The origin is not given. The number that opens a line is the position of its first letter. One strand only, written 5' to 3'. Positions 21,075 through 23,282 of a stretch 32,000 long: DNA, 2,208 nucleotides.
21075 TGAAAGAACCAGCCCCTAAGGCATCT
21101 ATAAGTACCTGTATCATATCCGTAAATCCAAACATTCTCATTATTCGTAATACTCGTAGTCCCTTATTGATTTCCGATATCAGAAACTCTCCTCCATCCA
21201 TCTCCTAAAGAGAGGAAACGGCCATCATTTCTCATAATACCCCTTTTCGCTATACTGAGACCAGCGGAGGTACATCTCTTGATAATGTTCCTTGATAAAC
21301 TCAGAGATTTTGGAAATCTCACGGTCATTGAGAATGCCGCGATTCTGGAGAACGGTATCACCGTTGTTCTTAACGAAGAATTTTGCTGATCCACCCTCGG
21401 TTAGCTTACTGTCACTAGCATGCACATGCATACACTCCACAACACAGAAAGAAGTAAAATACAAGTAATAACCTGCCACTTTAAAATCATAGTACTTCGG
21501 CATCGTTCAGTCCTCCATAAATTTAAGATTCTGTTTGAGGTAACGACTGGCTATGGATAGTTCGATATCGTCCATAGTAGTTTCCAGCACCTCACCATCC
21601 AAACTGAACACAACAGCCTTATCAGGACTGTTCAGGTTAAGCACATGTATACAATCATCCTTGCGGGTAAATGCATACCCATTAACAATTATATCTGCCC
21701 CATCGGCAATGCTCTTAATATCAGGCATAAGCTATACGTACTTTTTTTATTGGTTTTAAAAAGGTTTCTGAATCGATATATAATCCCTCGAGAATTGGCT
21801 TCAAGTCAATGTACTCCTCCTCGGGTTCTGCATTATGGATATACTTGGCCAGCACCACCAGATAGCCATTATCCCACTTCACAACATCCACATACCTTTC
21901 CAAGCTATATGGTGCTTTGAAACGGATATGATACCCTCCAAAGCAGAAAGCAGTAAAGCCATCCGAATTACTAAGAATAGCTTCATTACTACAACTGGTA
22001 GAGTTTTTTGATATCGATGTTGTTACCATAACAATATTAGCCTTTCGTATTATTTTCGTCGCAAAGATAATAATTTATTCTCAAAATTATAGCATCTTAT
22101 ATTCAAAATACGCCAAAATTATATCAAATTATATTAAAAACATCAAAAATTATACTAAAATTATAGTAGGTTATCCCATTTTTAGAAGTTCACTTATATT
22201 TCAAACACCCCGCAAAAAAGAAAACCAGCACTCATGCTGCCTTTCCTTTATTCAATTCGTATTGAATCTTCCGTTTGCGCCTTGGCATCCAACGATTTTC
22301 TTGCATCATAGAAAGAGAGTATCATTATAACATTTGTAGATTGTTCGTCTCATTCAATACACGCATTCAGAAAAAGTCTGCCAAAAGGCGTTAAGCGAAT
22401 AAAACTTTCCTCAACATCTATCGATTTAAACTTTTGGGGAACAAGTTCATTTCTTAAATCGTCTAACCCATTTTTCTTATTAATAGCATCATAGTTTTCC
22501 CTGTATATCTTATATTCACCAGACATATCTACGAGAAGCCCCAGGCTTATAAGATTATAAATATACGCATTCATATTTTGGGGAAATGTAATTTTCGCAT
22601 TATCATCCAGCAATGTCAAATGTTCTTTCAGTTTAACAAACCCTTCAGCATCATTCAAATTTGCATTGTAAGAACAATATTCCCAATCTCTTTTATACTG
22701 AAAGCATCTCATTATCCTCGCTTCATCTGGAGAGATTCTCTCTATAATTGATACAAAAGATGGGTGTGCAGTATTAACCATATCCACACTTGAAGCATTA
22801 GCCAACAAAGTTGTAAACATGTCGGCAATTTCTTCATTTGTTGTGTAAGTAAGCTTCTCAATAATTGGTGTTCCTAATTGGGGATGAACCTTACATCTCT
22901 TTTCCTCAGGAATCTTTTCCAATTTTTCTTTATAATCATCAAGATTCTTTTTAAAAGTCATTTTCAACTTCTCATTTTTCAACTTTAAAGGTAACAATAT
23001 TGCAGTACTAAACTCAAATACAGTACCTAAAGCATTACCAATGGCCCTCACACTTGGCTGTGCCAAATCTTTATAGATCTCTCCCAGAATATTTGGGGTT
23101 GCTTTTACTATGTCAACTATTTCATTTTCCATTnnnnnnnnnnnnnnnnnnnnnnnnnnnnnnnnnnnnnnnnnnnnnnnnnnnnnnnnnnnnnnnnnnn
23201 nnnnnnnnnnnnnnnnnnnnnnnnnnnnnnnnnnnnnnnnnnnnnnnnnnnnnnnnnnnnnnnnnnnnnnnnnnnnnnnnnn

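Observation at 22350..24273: Three-gene operon: small P-loop NTPase, Zn-ribbon-DUF4145 (HEPN-like) and Abi-alpha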

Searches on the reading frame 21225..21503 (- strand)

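Call 4: search_protein_families(library=pfam, proteins=[window:21225-21503:-], max_evalue=0.1)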
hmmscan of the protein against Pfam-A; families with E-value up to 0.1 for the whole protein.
window:21225-21503:- (92 aa): 2 families
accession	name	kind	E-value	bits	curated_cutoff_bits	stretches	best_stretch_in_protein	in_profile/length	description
PF13711.11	DUF4160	-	1.1e-09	38.8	23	1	11-81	1-64/65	Domain of unknown function (DUF4160)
PF23830.1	DUF7200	-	0.026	15.4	27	1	31-86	5-60/89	Domain of unknown function (DUF7200)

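Call 5: search_protein_families(library=padloc, proteins=[window:21225-21503:-], max_evalue=0.1)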
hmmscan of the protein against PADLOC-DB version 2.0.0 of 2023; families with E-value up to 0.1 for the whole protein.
window:21225-21503:- (92 aa): 0 families

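Call 7: search_protein_families(library=phrogs, proteins=[window:21225-21503:-], max_evalue=0.1)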
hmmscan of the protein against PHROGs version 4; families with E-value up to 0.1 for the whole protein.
window:21225-21503:- (92 aa): 1 family
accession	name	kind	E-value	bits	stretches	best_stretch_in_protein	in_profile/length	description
phrog_14011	-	unknown function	0.049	14.3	1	36-75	19-58/62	-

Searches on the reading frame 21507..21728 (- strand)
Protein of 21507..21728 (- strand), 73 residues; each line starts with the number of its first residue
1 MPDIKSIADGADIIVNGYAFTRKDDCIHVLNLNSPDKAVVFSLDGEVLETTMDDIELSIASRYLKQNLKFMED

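Call 4: search_protein_families(library=pfam, proteins=[window:21507-21728:-], max_evalue=0.1)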
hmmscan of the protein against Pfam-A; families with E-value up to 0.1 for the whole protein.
window:21507-21728:- (73 aa): 1 family
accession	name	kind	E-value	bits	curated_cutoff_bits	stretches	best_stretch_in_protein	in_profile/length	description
PF24848.1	DUF7723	-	1.1e-34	118.7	27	1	1-71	1-71/71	Family of unknown function (DUF7723)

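Call 5: search_protein_families(library=padloc, proteins=[window:21507-21728:-], max_evalue=0.1)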
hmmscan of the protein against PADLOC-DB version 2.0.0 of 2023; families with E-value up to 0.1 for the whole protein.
window:21507-21728:- (73 aa): 0 families

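Call 7: search_protein_families(library=phrogs, proteins=[window:21507-21728:-], max_evalue=0.1)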
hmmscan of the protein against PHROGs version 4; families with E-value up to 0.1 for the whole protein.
window:21507-21728:- (73 aa): 0 families

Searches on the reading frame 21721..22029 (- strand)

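Call 4: search_protein_families(library=pfam, proteins=[window:21721-22029:-], max_evalue=0.1)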
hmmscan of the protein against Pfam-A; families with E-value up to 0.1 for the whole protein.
window:21721-22029:- (102 aa): 1 family
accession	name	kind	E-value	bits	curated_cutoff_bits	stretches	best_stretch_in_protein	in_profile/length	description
PF24849.1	DUF7724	-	3.1e-42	143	27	1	15-101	1-87/88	Domain of unknown function (DUF7724)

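Call 5: search_protein_families(library=padloc, proteins=[window:21721-22029:-], max_evalue=0.1)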
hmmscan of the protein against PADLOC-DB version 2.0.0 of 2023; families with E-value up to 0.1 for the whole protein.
window:21721-22029:- (102 aa): 0 families

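Call 7: search_protein_families(library=phrogs, proteins=[window:21721-22029:-], max_evalue=0.1)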
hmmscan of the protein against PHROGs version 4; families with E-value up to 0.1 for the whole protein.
window:21721-22029:- (102 aa): 0 families

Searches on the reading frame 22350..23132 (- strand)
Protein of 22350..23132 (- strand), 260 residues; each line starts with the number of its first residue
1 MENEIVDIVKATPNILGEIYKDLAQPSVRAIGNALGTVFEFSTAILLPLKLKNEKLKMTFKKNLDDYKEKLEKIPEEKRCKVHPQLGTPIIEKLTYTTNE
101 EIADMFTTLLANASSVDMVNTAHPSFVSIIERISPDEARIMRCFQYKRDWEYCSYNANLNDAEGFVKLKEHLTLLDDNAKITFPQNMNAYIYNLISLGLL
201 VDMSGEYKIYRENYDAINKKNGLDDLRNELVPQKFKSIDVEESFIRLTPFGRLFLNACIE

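Call 4: search_protein_families(library=pfam, proteins=[window:22350-23132:-], max_evalue=0.1)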
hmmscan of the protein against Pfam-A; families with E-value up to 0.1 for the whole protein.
window:22350-23132:- (260 aa): 1 family
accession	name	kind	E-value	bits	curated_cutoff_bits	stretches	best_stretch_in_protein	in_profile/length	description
PF14337.13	Abi_alpha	-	7.2e-46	157.1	29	1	61-258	3-196/196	Abortive infection alpha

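Call 5: search_protein_families(library=padloc, proteins=[window:22350-23132:-], max_evalue=0.1)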
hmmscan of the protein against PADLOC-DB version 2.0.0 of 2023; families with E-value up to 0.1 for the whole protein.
window:22350-23132:- (260 aa): 3 families
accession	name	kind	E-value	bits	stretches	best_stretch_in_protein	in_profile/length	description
PDLC05024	PDC-S47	-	1.6e-99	330.7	1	1-259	1-261/265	-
PDLC05025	PDC-S47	-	1.3e-38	131.3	1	3-259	6-261/263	-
PDLC05026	PDC-S47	-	1.2e-22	78.7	1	68-259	62-254/257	-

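Call 6: search_protein_families(library=ncbifam, proteins=[window:22350-23132:-], max_evalue=0.1)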
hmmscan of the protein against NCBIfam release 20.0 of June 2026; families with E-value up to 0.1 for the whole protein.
window:22350-23132:- (260 aa): 0 families

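Call 7: search_protein_families(library=phrogs, proteins=[window:22350-23132:-], max_evalue=0.1)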
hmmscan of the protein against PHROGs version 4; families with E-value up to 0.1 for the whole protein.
window:22350-23132:- (260 aa): 2 families
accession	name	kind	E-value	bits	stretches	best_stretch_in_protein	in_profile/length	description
phrog_2232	-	unknown function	1.2e-36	127.6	1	27-260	14-257/257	-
phrog_24055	-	unknown function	0.087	13.8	0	212-241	76-102/133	-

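Call 44: find_related_loci(query=A3, collection=metagenome_contigs, flank=4000)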
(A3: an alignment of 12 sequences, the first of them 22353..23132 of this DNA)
Query A3 (260 aa) in metagenome_contigs; peptide patterns used: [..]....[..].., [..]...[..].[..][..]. (x = any residue, [..] = any of these).
187 stretches matched a pattern; 117 encode a relative of the query (tblastn E <= 1e-3); the best 80 are kept; 80 distinct loci.
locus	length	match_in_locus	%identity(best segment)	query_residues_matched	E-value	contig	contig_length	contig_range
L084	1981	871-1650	96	1-260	0e+0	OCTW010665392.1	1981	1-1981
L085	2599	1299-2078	81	1-260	5e-155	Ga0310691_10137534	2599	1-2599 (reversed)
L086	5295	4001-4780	80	1-260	5e-145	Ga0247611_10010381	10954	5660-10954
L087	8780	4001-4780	79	1-260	2e-143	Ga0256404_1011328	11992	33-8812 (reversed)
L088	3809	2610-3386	63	1-259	8e-117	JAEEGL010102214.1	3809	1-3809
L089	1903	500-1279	64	1-260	8e-122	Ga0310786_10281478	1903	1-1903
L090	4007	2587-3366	63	1-260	5e-116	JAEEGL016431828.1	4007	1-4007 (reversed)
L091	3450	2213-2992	63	1-260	9e-117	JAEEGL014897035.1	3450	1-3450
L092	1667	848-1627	63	1-260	1e-122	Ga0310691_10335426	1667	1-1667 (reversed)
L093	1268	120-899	62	1-260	7e-121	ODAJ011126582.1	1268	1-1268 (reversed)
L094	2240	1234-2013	60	1-260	1e-116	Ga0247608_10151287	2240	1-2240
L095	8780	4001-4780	61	1-260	1e-110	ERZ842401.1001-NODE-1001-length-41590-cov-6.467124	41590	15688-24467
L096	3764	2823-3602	61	1-260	2e-110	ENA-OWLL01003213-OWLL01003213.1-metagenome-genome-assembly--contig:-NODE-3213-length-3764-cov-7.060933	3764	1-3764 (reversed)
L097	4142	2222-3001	60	1-260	1e-109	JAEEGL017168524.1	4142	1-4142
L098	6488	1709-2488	60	1-260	2e-108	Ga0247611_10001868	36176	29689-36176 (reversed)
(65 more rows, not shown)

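Call 62: find_homologous_proteins(query=window:22350-23132:-, max_evalue=0.00001)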
Query window:22350-23132:- (260 aa): 398 proteins with E <= 0.00001 among 1032 candidates; the best 120 are listed.
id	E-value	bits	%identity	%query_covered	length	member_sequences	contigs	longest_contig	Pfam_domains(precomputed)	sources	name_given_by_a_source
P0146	4.0e-166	569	98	100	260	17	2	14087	PF14337.14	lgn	-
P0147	8.0e-136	470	79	100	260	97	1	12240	PF14337.14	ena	-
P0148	2.4e-132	458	77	100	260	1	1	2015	PF14337.14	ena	-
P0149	4.0e-122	425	99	73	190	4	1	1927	PF14337.14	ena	-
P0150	4.1e-113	395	67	100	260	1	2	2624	PF14337.14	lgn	-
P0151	2.3e-108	380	63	100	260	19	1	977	PF14337.14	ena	-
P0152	2.3e-108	380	65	100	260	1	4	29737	PF14337.14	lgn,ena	-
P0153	4.1e-108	379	63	100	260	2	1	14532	PF14337.14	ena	-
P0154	1.8e-107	377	64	100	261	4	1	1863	PF14337.14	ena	-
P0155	3.8e-107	376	63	100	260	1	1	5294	PF14337.14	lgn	-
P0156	4.2e-107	376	64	100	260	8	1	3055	PF14337.14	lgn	-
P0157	7.4e-107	375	64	100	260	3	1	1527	PF14337.14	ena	-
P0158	1.8e-106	374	64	100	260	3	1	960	PF14337.14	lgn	-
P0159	3.1e-106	373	62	100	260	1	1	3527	PF14337.14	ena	-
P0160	3.5e-106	373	62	100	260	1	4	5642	PF14337.14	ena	-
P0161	3.8e-106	372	63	100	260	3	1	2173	PF14337.14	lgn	-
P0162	5.5e-106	372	63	100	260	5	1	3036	PF14337.14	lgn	-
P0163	5.5e-106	372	62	100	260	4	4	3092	PF14337.14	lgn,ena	-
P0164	6.9e-106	372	63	100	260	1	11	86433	PF14337.14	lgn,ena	-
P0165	7.1e-106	372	62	100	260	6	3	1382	PF14337.14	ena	-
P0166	7.9e-106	371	63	100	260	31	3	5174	PF14337.14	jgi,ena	-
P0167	8.8e-106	371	62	100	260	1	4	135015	PF14337.14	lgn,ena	-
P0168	1.0e-105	371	62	100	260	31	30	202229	PF14337.14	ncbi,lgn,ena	-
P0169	1.1e-105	371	62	100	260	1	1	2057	PF14337.14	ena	-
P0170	1.6e-105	370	63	100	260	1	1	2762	PF14337.14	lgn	-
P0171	1.8e-105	370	62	100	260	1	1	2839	PF14337.14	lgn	-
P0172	2.3e-105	370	62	100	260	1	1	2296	PF14337.14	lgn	-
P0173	3.7e-105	369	62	100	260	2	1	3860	PF14337.14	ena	-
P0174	3.9e-105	369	62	100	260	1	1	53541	PF14337.14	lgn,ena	-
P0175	4.7e-105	369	62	100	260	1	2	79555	PF14337.14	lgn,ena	-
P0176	4.9e-105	369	63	100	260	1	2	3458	PF14337.14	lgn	-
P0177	5.1e-105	369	62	100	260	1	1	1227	PF14337.14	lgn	-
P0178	6.3e-105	368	62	100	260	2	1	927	PF14337.14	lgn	-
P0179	1.0e-104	368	61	100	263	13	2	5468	PF14337.14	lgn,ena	-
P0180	1.1e-104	368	64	100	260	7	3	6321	PF14337.14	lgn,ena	-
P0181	1.4e-104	367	62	100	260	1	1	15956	PF14337.14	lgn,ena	-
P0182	1.8e-104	367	61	100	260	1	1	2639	PF14337.14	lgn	-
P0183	2.5e-104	367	62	100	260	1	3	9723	PF14337.14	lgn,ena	-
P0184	2.8e-104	366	62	100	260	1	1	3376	PF14337.14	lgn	-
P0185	3.0e-104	366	61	100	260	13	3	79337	PF14337.14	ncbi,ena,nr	ncbi:MAG: DUF4393 domain-containing protein [Prevotella sp.]|nr:DUF4393 domain-containing protein [P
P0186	4.1e-104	366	62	100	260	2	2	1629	PF14337.14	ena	-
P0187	4.8e-104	366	62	100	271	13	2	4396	PF14337.14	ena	-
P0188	4.9e-104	366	62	100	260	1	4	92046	PF14337.14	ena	-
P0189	5.4e-104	365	62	100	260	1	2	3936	PF14337.14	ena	-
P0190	6.1e-104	365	60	100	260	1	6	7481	PF14337.14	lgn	-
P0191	6.6e-104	365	62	100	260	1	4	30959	PF14337.14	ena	-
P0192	1.3e-103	364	62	99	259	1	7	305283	PF14337.14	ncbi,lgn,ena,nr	ncbi:MAG: DUF4393 domain-containing protein [Prevotella sp.]|nr:DUF4393 domain-containing protein [P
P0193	2.1e-103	364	62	100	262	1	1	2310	PF14337.14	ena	-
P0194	2.9e-103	363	60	100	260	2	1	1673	PF14337.14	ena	-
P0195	4.5e-103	362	62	100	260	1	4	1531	PF14337.14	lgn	-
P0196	5.6e-103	362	62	100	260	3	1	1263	PF14337.14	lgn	-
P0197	6.3e-103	362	61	100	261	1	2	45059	PF14337.14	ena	-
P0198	1.2e-102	361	62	100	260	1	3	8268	PF14337.14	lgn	-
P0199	1.3e-102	361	62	100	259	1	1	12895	PF14337.14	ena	-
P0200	1.3e-102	361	61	99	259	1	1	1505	PF14337.14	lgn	-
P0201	1.4e-102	361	60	100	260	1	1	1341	PF14337.14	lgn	-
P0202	1.5e-102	361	62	100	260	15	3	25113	PF14337.14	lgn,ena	-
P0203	1.7e-102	361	61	100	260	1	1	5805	PF14337.14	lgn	-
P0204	1.7e-102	361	60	100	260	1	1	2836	PF14337.14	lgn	-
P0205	2.4e-102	360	62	100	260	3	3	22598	PF14337.14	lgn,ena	-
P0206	2.5e-102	360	61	100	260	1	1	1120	PF14337.14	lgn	-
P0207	2.5e-102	360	62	100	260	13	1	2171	PF14337.14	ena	-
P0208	2.5e-102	360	60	100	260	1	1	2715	PF14337.14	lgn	-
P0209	2.6e-102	360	62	100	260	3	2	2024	PF14337.14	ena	-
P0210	3.0e-102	360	61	100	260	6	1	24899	PF14337.14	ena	-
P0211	3.1e-102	360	62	100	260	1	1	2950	PF14337.14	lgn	-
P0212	3.2e-102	360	62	100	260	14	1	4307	PF14337.14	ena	-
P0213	3.5e-102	360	61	100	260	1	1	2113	PF14337.14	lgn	-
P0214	5.1e-102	359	60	100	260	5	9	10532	PF14337.14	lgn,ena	-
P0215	6.4e-102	359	60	99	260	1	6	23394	PF14337.14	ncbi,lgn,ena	-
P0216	6.5e-102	359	62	100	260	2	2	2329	PF14337.14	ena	-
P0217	8.1e-102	358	61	100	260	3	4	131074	PF14337.14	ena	-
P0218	9.1e-102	358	60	100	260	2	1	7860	PF14337.14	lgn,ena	-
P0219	9.3e-102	358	61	100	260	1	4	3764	PF14337.14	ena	-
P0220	9.7e-102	358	61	100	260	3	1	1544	PF14337.14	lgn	-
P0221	1.1e-101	358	62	100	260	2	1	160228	PF14337.14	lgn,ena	-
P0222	1.6e-101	357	61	100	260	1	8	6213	PF14337.14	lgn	-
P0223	1.8e-101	357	61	99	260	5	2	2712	PF14337.14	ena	-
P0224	1.9e-101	357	59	100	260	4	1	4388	PF14337.14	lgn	-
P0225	2.0e-101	357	59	100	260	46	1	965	PF14337.14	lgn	-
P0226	2.4e-101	357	60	100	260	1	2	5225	PF14337.14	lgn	-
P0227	2.4e-101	357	57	100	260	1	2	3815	PF14337.14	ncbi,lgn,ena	-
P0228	2.4e-101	357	61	100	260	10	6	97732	PF14337.14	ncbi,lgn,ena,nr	ncbi:MAG: DUF4393 domain-containing protein [Bacteroidales bacterium]|nr:DUF4393 domain-containing p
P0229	3.3e-101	356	60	100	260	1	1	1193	PF14337.14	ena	-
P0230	3.7e-101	356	60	100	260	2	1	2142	PF14337.14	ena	-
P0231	4.0e-101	356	60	100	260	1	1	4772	PF14337.14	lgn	-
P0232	4.1e-101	356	59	100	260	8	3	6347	PF14337.14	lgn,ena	-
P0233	4.7e-101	356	59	100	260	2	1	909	PF14337.14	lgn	-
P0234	5.1e-101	356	60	100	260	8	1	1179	PF14337.14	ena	-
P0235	1.1e-100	355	61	100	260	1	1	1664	PF14337.14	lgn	-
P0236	1.1e-100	355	59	100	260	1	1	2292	PF14337.14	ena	-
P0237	1.4e-100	354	60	100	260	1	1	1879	PF14337.14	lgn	-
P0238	1.5e-100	354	60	100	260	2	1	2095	PF14337.14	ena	-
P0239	2.1e-100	354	60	100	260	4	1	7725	PF14337.14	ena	-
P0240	2.2e-100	354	61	100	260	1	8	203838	PF14337.14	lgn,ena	-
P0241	2.2e-100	354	58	100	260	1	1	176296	PF14337.14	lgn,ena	-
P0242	2.3e-100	354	62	100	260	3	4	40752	PF14337.14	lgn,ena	-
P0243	4.2e-100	353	60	100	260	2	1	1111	PF14337.14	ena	-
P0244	4.6e-100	353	60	100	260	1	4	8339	PF14337.14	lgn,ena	-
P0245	6.3e-100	352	60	100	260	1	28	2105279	PF14337.14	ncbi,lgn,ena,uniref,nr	ncbi:DUF4393 domain-containing protein [Prevotella nigrescens]|uniref:DUF4393 domain-containing prot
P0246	7.2e-100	352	59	99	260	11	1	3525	PF14337.14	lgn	-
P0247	1.3e-99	351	58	100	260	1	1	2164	PF14337.14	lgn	-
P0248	1.7e-99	351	59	100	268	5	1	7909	PF14337.14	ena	-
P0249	1.9e-99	351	58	100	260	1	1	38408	PF14337.14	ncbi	-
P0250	1.9e-99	351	60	100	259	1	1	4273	PF14337.14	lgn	-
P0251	2.0e-99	350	59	100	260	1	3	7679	PF14337.14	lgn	-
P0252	2.1e-99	350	60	99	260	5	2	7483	PF14337.14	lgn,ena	-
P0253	2.3e-99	350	58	100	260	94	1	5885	PF14337.14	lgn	-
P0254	2.6e-99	350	60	100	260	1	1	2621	PF14337.14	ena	-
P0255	4.1e-99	349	58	100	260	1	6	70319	PF14337.14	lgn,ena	-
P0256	4.3e-99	349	61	100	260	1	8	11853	PF14337.14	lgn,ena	-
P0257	5.8e-99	349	58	100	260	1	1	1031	PF14337.14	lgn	-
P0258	6.5e-99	349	58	100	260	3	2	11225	PF14337.14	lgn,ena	-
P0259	7.9e-99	349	58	100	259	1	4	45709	PF14337.14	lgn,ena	-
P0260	8.4e-99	348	61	100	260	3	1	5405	PF14337.14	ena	-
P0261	9.3e-99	348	61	100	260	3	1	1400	PF14337.14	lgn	-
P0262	1.0e-98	348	57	100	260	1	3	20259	PF14337.14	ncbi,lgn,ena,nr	ncbi:MAG: DUF4393 domain-containing protein [Bacteroidales bacterium]|nr:DUF4393 domain-containing p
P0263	1.5e-98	348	58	100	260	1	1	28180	PF14337.14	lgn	-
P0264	1.7e-98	347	58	100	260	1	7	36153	PF14337.14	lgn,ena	-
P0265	1.8e-98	347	57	100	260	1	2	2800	PF14337.14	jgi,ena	-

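Call 71: predict_structure(alignment_id=A5)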
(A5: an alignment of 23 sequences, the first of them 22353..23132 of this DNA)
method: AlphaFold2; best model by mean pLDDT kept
length: 260 residues; sequences in the alignment: 23
mean_pLDDT: 73.6   pTM: 0.55
mean pLDDT of the five models: 73.6, 62.0, 61.8, 61.7, 61.4
residues with pLDDT >= 90: 69; 70-90: 102; 50-70: 42; < 50: 47
segments of 3 or more residues with pLDDT < 50: 1-46
pLDDT, mean of each block of 10 residues (from residue 1): 38 42 39 43 49 71 78 75 60 73 72 64 62 85 89 92 86 88 89 90 88 93 93 91 91 72
secondary structure, 60 per line:
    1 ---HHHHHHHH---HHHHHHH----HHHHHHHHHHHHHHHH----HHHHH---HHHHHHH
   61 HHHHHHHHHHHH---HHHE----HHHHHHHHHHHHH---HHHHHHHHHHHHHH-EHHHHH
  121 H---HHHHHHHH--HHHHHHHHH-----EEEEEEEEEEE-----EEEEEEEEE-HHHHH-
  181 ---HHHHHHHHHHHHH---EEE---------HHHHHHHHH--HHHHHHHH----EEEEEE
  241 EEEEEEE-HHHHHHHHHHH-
elements in order: H4-11 H15-21 H26-41 H46-50 H54-72 H84-96 H100-113 H116-121 H125-132 H135-143 E149-159 E165-173 H175-179 H184-196 E200-202 H212-220 H223-230 E235-247 H249-259

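Call 75: fold_search(model_id=the predicted structure, library=pdb)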
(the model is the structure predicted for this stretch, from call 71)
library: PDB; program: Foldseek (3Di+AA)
matches with E <= 10: 228; with E <= 0.001: 3
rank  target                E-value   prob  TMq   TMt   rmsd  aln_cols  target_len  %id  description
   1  3h35_C                7.0e-07  1.00  0.37  0.60   6.3       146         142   16  Structure of the uncharacterized protein ABO_0056 from the hydrocarbon-degrading marine bacterium Alcanivorax borkumen (released 2009-05-12)
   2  3h35_B                1.2e-06  1.00  0.37  0.60   5.0       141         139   16  Structure of the uncharacterized protein ABO_0056 from the hydrocarbon-degrading marine bacterium Alcanivorax borkumen (released 2009-05-12)
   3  3h35_A                2.4e-06  1.00  0.37  0.60   5.2       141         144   16  Structure of the uncharacterized protein ABO_0056 from the hydrocarbon-degrading marine bacterium Alcanivorax borkumen (released 2009-05-12)
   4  2r8j_A                3.4e-01  0.11  0.16  0.10  17.0       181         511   10  Structure of the Eukaryotic DNA Polymerase eta in complex with 1,2-d(GpG)-cisplatin containing DNA (released 2007-12-11)
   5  7upq_J                5.4e-01  0.20  0.26  0.32  14.8       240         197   10  Crystal structure of designed heterotrimeric assembly DHT03_1arm_A21/B/C (released 2022-12-14)
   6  8asb_A                7.7e-01  0.03  0.12  0.03  18.7       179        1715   12  Structure of the SFTSV L protein stalled at early elongation with the endonuclease domain in a raised conformation [EA (released 2023-01-18)
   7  6n4n_F                1.2e+00  0.08  0.16  0.21  15.4       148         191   11  Crystal structure of the designed protein DNCR2/danoprevir/NS3a complex (released 2019-09-11)
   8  6j55_L                1.2e+00  0.02  0.11  0.13  18.5       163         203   11  Crystal structure of an iron superoxide dismutate (FeSOD) from a pathogenic Acanthamoeba castellanii (released 2019-07-17)
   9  4czw                  1.3e+00  0.03  0.13  0.07  13.9       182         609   12  Structure of the Neurospora crassa Pan2 catalytic unit (protease and nuclease domain) (released 2014-06-04)
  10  9dcx                  1.4e+00  0.04  0.18  0.18  15.0       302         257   11  Crystal Structure of designed allosteric facilitated dissociation switch AS1 (released 2025-08-20)
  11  9hny_FR               1.4e+00  0.02  0.13  0.15  15.9       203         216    9  Mitoribosomal small subunit in complex with Mettl15 and Mettl17 (released 2025-03-26)
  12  7nv1_A                1.5e+00  0.05  0.16  0.11  16.6       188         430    8  Human Pol Kappa holoenzyme with Ub-PCNA (released 2021-11-03)
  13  5zi8_A                1.6e+00  0.23  0.22  0.48  11.5       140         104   15  Crystal structure of the PadR-family transcriptional regulator Rv3488 of Mycobacterium tuberculosis H37Rv in complex w (released 2018-10-17)
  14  4u7c_A                1.6e+00  0.03  0.14  0.10  18.2       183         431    6  Structure of DNA polymerase kappa in complex with benzopyrene adducted DNA (released 2016-01-27)
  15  9zfo_U                1.6e+00  0.02  0.12  0.11  14.6       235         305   12  Cryo-EM Structure of Human STAT2-USP18-ISG15 Complex (released 2026-03-18)
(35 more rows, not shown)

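Call 81: find_related_loci(query=A5, collection=viral_contigs, flank=3000)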
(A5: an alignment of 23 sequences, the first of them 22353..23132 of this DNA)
Query A5 (260 aa) in viral_contigs; peptide patterns used: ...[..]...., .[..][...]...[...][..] (x = any residue, [..] = any of these).
363 stretches matched a pattern; 6 encode a relative of the query (tblastn E <= 1e-3); 6 distinct loci.
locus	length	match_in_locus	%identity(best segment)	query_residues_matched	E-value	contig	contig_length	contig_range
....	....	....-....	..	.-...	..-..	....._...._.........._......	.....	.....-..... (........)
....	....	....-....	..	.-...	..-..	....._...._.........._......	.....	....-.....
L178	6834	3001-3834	34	14-259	7e-48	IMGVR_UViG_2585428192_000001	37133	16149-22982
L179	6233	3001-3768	27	13-259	5e-12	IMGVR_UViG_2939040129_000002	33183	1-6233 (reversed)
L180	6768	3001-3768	27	13-259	5e-12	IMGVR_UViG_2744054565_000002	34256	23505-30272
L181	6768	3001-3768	27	13-259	5e-12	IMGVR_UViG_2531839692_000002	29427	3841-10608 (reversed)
